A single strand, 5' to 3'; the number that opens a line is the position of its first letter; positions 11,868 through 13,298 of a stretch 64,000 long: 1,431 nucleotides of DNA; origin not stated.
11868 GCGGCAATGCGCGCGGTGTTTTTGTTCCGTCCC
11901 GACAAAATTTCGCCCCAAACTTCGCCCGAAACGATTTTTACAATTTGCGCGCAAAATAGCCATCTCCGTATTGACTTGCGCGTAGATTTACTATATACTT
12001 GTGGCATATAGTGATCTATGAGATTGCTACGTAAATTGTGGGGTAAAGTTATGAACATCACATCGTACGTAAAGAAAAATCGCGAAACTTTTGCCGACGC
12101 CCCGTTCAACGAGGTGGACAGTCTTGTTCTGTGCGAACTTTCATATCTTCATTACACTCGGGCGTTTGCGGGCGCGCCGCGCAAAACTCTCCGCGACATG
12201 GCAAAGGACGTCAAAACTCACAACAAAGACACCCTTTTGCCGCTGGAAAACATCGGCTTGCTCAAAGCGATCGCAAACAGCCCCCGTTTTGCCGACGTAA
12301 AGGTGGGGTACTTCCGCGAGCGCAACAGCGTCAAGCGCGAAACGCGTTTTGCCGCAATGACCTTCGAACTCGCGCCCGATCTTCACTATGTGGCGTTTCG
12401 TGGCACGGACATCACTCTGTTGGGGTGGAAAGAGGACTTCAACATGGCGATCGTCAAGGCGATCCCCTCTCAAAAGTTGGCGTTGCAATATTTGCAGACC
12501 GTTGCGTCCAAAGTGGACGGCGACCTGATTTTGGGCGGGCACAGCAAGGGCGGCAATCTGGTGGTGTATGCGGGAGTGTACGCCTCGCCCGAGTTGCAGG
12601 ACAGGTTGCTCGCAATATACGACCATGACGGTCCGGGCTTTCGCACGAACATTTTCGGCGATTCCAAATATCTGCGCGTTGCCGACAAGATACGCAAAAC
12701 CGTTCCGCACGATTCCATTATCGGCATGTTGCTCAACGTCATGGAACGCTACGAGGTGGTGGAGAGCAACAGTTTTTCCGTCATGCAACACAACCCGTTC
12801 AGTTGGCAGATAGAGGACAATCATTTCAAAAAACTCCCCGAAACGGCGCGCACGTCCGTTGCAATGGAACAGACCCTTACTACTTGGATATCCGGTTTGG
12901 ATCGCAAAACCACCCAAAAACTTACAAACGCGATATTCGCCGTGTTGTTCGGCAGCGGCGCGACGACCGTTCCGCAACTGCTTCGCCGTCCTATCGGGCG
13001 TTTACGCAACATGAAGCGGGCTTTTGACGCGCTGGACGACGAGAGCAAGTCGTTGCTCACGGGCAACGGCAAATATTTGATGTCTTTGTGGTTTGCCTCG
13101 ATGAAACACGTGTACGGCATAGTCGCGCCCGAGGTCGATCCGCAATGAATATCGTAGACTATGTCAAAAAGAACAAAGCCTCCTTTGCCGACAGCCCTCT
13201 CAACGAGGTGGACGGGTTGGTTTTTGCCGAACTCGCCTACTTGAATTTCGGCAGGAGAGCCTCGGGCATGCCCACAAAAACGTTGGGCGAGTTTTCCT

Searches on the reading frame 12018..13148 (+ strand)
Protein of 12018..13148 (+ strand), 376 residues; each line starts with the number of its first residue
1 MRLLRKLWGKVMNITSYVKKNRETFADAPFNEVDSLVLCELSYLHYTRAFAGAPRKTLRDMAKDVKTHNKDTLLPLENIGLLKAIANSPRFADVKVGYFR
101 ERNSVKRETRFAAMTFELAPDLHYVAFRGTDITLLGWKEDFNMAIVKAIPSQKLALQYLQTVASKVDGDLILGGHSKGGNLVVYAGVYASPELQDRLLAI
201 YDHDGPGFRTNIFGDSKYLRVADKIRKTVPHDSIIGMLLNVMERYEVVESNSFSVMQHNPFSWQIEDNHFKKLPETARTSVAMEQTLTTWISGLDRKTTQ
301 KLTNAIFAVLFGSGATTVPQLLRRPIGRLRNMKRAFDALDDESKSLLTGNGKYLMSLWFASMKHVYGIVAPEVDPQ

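Call 71: search_protein_families(library=pfam, proteins=[window:12018-13148:+], max_evalue=0.00001)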
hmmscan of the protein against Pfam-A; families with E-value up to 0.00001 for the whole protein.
window:12018-13148:+ (376 aa): 1 family
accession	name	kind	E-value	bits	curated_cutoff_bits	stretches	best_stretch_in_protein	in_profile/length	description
PF11187.14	Mbeg1-like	-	4.6e-77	258.9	21.1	1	86-307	2-223/224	Mbeg1-like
